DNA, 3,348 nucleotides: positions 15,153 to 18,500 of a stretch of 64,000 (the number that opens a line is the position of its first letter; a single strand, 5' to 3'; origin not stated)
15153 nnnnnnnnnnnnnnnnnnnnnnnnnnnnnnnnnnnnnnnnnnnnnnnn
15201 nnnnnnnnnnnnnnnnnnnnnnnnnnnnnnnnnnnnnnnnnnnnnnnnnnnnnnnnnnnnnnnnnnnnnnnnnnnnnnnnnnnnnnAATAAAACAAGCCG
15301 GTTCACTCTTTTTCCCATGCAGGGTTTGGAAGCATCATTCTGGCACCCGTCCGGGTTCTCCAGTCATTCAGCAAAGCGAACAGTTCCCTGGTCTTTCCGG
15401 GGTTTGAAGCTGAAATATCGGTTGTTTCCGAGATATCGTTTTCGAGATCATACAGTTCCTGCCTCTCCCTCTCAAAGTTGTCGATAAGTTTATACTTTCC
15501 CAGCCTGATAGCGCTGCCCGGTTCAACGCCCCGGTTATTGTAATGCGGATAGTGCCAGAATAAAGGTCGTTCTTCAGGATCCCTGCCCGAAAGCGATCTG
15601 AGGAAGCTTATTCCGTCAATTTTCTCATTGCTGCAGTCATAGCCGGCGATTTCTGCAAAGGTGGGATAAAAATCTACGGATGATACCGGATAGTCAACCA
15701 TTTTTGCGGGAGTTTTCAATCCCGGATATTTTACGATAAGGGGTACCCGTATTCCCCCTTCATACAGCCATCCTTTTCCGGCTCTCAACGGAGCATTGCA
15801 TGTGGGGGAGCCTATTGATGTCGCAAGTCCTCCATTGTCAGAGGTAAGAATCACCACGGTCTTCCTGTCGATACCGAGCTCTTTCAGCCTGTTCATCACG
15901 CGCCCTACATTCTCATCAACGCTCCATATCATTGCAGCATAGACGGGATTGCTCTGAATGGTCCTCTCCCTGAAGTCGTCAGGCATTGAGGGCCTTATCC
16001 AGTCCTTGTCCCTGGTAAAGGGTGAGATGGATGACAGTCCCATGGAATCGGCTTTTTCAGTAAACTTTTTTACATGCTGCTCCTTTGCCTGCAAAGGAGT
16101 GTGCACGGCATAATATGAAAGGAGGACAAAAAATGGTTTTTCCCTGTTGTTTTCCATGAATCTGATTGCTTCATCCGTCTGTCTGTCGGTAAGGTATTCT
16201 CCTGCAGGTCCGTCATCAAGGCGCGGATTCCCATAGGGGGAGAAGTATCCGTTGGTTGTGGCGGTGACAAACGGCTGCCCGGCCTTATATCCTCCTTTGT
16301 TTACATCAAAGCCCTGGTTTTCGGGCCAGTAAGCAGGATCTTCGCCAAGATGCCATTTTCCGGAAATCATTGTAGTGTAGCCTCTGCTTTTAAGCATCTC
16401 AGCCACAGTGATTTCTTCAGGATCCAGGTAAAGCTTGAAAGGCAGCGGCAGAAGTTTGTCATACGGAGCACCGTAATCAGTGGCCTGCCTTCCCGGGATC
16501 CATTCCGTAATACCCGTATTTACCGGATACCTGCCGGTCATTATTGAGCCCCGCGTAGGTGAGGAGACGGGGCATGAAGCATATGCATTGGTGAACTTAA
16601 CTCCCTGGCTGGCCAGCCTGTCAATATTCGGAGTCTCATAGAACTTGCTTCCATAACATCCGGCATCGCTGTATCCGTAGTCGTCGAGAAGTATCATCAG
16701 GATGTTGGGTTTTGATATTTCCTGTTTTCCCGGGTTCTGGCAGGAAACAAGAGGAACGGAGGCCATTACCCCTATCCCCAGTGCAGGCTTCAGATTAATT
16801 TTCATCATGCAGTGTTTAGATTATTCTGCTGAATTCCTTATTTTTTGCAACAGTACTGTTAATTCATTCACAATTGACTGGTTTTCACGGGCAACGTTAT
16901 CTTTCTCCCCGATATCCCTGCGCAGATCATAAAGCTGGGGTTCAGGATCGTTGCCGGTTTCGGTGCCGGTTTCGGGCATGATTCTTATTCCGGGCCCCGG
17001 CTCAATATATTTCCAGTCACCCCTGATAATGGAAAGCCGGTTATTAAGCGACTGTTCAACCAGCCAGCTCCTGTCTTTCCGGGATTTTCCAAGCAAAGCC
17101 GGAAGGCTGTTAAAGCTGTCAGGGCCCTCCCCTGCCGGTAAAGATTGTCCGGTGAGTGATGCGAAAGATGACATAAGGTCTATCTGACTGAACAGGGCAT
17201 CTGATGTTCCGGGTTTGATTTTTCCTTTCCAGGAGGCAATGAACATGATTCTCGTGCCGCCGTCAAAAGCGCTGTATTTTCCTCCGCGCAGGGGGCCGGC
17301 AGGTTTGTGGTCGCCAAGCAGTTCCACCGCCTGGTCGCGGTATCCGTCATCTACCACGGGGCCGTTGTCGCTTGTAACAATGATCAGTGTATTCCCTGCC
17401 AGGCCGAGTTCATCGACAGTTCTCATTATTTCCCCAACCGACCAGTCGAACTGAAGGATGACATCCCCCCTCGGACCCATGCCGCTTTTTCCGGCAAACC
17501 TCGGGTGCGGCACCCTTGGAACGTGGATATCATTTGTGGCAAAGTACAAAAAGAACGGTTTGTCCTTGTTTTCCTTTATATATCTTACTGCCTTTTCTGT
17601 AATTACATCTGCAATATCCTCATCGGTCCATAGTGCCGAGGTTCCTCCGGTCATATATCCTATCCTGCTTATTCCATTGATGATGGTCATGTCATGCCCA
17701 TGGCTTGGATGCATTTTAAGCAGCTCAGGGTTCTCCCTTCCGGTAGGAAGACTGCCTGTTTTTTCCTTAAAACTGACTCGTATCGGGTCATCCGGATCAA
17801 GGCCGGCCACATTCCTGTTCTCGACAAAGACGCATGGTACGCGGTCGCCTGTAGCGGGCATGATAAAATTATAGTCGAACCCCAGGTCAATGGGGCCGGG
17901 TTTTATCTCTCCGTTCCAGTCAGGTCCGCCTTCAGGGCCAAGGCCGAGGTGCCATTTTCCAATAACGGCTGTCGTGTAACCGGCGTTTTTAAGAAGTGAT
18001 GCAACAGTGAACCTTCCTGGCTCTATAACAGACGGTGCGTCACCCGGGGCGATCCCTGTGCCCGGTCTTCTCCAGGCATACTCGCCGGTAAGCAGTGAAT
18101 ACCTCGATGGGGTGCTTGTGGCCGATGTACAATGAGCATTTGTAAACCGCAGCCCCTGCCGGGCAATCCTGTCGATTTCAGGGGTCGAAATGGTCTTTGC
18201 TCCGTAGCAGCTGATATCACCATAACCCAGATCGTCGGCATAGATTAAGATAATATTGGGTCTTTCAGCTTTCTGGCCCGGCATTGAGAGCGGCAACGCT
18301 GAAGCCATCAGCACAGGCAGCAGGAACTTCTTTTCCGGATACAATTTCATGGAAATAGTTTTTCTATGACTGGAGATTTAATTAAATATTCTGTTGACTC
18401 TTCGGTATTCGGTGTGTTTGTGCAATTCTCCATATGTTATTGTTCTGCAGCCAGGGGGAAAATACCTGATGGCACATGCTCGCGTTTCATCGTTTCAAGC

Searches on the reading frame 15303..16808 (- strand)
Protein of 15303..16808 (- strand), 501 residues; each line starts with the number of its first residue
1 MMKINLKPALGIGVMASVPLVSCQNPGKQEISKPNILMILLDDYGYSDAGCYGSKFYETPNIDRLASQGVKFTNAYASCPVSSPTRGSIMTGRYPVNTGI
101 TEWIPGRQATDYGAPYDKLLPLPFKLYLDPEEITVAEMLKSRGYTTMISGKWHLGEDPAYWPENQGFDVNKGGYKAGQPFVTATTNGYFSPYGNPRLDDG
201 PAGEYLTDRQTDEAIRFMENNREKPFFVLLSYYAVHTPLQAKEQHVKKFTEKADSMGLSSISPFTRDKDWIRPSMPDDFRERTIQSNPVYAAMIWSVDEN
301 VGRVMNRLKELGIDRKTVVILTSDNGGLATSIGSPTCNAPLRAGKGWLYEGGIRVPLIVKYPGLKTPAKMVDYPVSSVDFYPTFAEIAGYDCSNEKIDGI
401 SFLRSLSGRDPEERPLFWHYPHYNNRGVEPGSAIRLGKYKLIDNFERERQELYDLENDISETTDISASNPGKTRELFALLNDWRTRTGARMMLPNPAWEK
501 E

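Call 3: search_protein_families(library=pfam, proteins=[window:15303-16808:-])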
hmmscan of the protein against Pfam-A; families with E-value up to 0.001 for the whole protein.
window:15303-16808:- (501 aa): 3 families
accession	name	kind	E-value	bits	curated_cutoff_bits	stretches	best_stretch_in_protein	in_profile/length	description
PF00884.28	Sulfatase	-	2.1e-54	185.3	25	1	34-390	1-301/301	Sulfatase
PF16347.10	SGSH_C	-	3.2e-18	66.8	29.3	1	345-467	8-133/154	N-sulphoglucosamine sulphohydrolase, C-terminal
PF01663.27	Phosphodiest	-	5.1e-13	49.8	23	1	56-328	17-222/342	Type I phosphodiesterase / nucleotide pyrophosphatase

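Call 6: search_protein_families(library=ncbifam, proteins=[window:15303-16808:-])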
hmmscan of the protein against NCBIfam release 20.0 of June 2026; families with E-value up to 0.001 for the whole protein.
window:15303-16808:- (501 aa): 6 families
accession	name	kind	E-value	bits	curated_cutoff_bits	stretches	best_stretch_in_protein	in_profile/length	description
NF010322.0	PRK13759.1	equivalog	1.6e-43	149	481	2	211-469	186-440/486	arylsulfatase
TIGR03417.1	chol_sulfatase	equivalog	2e-39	135.8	433.45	2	220-485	179-438/500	choline-sulfatase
NF045661.1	HdlasePehA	equivalog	9.4e-26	90.5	900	2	33-98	2-67/506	phosphoric/sulfuric ester hydrolase PehA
NF052527.1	Mn_arylsulf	exception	2.7e-21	76.1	850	2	207-467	180-433/479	manganese-dependent arylsulfatase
NF038282.1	LapC_YejM_PbgA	exception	0.00021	19.7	825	1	280-375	404-487/584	LPS biosynthesis-modulating metalloenzyme YejM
NF053595.1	LptchSynLtaSGpos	equivalog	0.00073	18.2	970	0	278-394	421-532/626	lipoteichoic acid synthase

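Call 9: search_solved_structures(query=window:15303-16808:-, max_evalue=1e-20)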
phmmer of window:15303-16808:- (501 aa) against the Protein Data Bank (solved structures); distinct sequences matched with E-value up to 1e-20: 67 (the best 60 are shown).
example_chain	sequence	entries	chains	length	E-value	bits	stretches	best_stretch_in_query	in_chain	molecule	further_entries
6ust_A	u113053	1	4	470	3e-139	468.2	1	33-497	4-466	N-acetylgalactosamine 6-sulfate sulfatase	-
9fo1_A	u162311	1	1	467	8.2e-132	443.7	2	32-253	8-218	k-carrageenan sulfatase S1_16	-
7stt_A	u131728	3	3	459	9.2e-102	344.5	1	32-490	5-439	N-acetylgalactosamine-6-sulfatase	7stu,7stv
6psm_A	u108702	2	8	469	4.4e-68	233.4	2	27-250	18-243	exo-4S-kappa carrageenan S1 sulfatase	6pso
6prm_A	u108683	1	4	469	1.6e-67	231.6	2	27-250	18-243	exo-4S-kappa carrageenan S1 sulfatase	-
6b0k_A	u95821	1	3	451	5.3e-60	206.7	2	33-249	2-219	Iota-carrageenan sulfatase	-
6b0j_A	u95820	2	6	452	5.4e-60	206.7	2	33-249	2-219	Iota-carrageenan sulfatase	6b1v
6bia_A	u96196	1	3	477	1.3e-59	205.5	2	32-249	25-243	Sulfatase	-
6uss_A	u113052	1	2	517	7.5e-59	202.9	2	288-489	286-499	Sulfatase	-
7ana_AAA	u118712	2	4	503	2e-58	201.5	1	30-483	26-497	N-acetylgalactosamine-6-sulfatase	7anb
7oza_AAA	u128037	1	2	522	1.8e-56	195.1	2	287-485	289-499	Putative secreted sulfatase ydeN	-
9hh2_A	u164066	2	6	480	3.1e-55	191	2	27-253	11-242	Sulfatase, family S1-19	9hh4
9hh3_A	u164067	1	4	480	1.2e-54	189.1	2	27-253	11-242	Sulfatase, family S1-19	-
3ed4_A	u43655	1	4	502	2.1e-52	181.7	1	29-485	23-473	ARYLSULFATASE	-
8eg3_A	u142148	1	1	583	7.7e-51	176.5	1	31-156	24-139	Steryl-sulfatase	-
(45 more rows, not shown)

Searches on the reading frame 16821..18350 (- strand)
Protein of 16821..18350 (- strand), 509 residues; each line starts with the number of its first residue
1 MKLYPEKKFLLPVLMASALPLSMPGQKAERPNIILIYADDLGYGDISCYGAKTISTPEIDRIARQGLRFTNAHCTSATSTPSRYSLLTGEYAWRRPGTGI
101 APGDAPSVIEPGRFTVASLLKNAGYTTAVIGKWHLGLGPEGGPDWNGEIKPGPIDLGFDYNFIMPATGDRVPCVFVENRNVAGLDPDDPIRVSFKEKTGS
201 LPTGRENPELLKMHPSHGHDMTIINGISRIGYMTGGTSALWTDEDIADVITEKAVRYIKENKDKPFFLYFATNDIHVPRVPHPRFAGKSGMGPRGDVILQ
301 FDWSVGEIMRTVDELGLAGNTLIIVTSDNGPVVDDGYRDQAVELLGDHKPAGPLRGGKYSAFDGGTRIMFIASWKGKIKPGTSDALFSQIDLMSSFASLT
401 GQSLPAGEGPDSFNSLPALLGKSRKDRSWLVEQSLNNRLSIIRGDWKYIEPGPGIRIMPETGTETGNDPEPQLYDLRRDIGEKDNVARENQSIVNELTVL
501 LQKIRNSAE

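Call 3: search_protein_families(library=pfam, proteins=[window:16821-18350:-])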
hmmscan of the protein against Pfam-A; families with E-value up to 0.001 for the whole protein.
window:16821-18350:- (509 aa): 2 families
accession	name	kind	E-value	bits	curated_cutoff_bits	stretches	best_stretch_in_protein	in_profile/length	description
PF00884.28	Sulfatase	-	1.5e-49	169.4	25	1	31-401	1-300/301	Sulfatase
PF01663.27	Phosphodiest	-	2.8e-06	27.6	23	0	296-330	186-220/342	Type I phosphodiesterase / nucleotide pyrophosphatase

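Call 6: search_protein_families(library=ncbifam, proteins=[window:16821-18350:-])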
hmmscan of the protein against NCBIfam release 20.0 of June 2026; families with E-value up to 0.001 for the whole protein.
window:16821-18350:- (509 aa): 4 families
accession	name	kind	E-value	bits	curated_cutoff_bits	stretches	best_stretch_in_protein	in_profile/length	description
NF010322.0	PRK13759.1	equivalog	1.9e-26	92.6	481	2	27-135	3-107/486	arylsulfatase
TIGR03417.1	chol_sulfatase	equivalog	9.5e-25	87.4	433.45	2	30-135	2-103/500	choline-sulfatase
NF045661.1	HdlasePehA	equivalog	8.6e-16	57.6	900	1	30-131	2-98/506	phosphoric/sulfuric ester hydrolase PehA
NF052527.1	Mn_arylsulf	exception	1.2e-08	34.3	850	1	30-135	1-103/479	manganese-dependent arylsulfatase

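Call 10: search_solved_structures(query=window:16821-18350:-, max_evalue=1e-20)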
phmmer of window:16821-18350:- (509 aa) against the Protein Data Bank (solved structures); distinct sequences matched with E-value up to 1e-20: 42.
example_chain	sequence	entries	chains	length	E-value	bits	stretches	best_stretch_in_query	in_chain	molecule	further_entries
7oze_AAA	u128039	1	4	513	6.6e-208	694.9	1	23-505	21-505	Putative secreted sulfatase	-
6s20_C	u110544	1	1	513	7.5e-203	678.2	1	21-505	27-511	N-acetylgalactosamine-6-O-sulfatase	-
7p26_AAA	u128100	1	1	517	2.7e-186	623.6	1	23-503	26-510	Putative arylsulfatase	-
9bas_B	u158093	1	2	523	1.7e-161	541.8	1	28-505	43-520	S1_15A sulfatase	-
9s85_A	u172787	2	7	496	1.9e-156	525.1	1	32-508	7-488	Sulfatase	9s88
9s7x_A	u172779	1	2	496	8.1e-156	523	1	32-508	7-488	Sulfatase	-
7ozc_AAA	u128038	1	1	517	5.2e-155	520.3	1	26-496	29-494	Arylsulfatase A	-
9bau_A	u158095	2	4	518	1.5e-149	502.3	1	26-502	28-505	S1_15B sulfatase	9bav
1e1z_P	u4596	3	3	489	2.5e-55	191.4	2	260-430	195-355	Arylsulfatase A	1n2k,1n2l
1e3c_P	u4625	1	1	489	2.6e-55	191.3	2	260-430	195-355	Arylsulfatase A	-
1e33_P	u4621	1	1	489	6e-55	190.1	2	260-429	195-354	Arylsulfatase A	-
1e2s_P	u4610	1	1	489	6.7e-55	190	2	260-430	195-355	Arylsulfatase A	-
1auk_A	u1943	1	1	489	1.1e-54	189.2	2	260-430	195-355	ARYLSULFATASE A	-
8eg3_A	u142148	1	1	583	1e-52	182.8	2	7-162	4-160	Steryl-sulfatase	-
1p49_A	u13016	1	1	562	6.1e-52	180.2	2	28-162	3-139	STERYL-SULFATASE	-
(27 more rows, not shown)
